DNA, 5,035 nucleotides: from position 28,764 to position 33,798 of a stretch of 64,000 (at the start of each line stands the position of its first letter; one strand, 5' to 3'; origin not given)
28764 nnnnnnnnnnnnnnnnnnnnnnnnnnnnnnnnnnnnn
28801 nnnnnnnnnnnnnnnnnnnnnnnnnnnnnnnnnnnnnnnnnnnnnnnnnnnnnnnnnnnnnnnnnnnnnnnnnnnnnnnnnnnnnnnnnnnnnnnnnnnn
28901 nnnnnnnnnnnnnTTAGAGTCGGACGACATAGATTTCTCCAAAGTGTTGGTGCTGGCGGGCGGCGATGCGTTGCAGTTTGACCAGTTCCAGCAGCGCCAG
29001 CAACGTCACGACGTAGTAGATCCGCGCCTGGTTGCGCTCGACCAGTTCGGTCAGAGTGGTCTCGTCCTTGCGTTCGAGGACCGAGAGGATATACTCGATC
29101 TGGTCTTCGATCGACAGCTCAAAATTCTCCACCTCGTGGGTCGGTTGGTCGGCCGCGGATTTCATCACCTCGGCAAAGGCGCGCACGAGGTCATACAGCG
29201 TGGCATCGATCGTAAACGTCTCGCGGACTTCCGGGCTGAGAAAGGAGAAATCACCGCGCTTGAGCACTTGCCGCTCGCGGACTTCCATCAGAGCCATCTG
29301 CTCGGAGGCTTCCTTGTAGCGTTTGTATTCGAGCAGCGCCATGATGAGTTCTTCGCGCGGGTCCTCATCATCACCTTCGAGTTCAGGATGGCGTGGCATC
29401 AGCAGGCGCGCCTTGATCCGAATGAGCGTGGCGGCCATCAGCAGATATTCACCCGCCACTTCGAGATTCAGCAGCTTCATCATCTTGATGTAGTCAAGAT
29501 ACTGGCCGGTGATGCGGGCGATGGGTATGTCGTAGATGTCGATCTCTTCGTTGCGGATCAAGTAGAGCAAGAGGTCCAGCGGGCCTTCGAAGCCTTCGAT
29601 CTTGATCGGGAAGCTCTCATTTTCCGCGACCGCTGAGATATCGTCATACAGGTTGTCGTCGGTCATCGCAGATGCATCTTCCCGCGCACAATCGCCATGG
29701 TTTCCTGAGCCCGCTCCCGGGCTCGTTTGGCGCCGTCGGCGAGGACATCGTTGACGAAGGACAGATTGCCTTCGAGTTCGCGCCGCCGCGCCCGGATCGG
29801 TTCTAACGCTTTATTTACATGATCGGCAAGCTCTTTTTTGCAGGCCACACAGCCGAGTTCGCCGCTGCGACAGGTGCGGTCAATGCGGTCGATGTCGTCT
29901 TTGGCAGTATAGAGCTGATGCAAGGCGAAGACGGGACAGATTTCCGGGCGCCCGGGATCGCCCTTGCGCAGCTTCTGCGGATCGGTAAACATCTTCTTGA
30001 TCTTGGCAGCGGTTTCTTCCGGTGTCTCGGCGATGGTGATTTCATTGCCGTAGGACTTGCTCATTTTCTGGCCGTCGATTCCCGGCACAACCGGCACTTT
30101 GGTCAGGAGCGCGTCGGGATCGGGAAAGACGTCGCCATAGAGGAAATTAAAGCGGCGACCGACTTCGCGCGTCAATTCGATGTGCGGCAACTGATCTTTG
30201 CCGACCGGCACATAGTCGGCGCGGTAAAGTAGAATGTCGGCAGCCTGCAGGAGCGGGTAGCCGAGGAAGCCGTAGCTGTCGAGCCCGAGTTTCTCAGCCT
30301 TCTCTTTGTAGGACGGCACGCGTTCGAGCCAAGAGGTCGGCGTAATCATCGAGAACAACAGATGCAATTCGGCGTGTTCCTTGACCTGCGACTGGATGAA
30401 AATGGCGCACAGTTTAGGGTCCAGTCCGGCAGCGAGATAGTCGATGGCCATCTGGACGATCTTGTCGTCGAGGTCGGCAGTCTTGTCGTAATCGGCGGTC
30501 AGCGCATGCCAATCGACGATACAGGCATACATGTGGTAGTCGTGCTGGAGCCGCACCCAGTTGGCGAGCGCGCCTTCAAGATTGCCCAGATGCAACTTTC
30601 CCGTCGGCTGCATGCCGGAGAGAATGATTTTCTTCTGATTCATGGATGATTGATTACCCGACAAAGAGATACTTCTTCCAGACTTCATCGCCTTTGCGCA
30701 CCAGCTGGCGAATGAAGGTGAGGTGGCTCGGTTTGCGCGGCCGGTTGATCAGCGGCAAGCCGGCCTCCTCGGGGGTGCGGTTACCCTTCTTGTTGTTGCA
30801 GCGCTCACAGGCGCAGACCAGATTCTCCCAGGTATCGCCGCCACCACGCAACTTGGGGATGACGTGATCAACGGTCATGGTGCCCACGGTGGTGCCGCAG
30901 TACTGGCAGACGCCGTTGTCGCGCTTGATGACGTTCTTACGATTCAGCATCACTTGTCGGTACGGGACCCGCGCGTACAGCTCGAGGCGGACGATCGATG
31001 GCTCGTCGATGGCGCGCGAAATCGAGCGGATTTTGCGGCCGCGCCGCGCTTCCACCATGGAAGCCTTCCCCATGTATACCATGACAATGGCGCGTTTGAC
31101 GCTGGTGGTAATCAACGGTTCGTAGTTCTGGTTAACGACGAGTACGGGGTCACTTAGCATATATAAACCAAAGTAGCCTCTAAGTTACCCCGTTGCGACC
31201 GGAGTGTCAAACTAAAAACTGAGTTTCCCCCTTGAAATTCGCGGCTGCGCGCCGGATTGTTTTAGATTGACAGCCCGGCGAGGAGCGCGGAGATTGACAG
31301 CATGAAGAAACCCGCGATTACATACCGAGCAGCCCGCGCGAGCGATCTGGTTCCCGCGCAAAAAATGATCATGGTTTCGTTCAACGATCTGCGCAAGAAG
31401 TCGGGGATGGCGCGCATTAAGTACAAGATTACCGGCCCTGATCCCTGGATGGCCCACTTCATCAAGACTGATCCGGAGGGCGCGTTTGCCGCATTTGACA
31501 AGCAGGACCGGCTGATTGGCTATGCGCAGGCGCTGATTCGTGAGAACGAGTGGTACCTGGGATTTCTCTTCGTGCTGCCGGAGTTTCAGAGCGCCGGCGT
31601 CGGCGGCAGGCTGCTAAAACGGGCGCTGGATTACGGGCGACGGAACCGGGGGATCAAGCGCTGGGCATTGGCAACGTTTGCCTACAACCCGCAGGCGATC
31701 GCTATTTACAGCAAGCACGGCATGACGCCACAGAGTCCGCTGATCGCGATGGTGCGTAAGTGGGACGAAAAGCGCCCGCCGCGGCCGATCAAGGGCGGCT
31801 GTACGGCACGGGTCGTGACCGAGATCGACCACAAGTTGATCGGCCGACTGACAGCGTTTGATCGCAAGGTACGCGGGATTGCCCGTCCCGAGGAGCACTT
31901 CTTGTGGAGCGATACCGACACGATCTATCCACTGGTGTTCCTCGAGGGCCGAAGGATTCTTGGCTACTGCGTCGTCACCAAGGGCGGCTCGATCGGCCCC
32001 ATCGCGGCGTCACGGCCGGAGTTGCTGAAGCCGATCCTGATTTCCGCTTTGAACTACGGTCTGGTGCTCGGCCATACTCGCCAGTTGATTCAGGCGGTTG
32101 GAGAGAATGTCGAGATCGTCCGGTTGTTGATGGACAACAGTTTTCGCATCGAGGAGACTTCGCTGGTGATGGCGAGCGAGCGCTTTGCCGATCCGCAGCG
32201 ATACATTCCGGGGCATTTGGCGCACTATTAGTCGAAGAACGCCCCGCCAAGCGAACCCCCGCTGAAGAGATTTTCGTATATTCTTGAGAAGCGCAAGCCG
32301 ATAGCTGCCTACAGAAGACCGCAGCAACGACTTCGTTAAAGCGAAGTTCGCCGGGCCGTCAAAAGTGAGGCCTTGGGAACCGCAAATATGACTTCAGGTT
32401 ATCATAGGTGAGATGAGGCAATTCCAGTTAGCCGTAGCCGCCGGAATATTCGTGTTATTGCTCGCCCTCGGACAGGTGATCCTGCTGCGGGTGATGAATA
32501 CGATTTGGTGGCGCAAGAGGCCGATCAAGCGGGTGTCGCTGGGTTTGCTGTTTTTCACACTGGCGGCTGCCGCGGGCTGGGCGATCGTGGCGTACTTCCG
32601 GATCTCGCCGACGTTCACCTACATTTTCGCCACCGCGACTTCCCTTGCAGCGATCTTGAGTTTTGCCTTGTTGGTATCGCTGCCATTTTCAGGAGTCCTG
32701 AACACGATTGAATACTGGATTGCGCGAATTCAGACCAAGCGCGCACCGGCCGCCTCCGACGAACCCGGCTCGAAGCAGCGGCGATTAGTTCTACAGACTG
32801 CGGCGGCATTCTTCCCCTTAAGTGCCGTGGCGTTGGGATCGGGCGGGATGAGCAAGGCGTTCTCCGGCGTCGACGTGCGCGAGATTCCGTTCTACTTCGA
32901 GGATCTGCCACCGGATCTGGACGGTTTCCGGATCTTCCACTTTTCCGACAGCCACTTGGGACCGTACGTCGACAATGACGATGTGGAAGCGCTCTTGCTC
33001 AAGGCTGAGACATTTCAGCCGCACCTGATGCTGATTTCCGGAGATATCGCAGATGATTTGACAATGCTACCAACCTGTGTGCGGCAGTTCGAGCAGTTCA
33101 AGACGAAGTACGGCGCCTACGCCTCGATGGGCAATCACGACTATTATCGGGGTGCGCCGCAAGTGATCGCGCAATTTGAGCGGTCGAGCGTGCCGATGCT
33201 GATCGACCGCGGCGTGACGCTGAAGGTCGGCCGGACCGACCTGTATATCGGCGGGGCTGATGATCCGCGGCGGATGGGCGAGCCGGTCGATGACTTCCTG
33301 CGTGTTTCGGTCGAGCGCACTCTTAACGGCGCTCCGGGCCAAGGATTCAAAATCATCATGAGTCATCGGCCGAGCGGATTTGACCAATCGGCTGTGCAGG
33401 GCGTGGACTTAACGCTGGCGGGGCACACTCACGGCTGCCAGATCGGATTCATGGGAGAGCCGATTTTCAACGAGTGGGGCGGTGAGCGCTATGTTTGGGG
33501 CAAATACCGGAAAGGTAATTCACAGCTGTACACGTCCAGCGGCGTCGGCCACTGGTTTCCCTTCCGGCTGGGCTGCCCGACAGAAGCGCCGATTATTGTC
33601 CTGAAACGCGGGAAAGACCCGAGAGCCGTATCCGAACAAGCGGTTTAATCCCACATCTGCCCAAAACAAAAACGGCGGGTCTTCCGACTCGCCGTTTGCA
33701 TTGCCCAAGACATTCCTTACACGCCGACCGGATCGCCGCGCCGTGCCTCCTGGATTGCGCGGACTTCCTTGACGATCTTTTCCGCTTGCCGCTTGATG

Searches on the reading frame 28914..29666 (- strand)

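Call 35: search_protein_families(library=pfam, proteins=[window:28914-29666:-], max_evalue=0.0001)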
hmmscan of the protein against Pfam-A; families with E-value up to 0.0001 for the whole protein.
window:28914-29666:- (250 aa): 1 family
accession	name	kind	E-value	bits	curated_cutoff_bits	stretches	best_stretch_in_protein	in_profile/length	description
PF02616.19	SMC_ScpA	-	4.1e-40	138.7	24.6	1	36-248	1-230/232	Segregation and condensation protein ScpA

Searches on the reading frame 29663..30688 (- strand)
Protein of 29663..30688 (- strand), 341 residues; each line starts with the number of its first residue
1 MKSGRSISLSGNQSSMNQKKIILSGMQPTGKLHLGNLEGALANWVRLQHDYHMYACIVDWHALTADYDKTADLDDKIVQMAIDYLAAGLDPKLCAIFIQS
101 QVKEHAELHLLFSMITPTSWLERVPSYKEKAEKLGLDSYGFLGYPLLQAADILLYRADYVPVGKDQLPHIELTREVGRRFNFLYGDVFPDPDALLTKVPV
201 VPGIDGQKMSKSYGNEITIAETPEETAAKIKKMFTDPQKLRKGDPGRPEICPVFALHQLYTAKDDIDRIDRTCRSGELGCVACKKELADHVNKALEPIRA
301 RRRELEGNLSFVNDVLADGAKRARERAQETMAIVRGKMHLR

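Call 35: search_protein_families(library=pfam, proteins=[window:29663-30688:-], max_evalue=0.0001)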
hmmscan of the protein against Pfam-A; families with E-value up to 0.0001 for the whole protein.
window:29663-30688:- (341 aa): 1 family
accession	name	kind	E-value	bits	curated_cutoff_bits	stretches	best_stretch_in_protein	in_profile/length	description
PF00579.31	tRNA-synt_1b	-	1.3e-69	235.2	21.1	1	18-295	4-291/292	tRNA synthetases class I (W and Y)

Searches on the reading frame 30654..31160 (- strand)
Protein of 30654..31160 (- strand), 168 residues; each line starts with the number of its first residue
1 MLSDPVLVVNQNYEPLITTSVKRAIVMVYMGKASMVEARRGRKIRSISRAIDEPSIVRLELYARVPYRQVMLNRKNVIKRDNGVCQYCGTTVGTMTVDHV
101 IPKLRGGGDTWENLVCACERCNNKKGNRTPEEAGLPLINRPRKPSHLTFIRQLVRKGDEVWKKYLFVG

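Call 35: search_protein_families(library=pfam, proteins=[window:30654-31160:-], max_evalue=0.0001)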
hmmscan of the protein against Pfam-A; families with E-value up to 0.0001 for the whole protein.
window:30654-31160:- (168 aa): 3 families
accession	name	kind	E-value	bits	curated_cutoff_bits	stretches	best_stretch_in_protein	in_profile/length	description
PF01844.29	HNH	-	5.3e-16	58.9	21.4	1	85-128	1-47/47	HNH endonuclease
PF14279.12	HNH_5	-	6.2e-16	58.5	27.5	1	85-133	1-51/56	HNH endonuclease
PF13395.12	HNH_4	-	1.2e-06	28.9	22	1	95-130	18-53/54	HNH endonuclease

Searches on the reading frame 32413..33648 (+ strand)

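Call 52: search_protein_families(library=pfam, proteins=[window:32413-33648:+], max_evalue=0.00001)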
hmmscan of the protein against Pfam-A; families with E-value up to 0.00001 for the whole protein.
window:32413-33648:+ (411 aa): 1 family
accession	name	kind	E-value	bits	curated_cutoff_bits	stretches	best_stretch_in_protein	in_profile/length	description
PF00149.33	Metallophos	-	2e-11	45.1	21.5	1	172-341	1-190/191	Calcineurin-like phosphoesterase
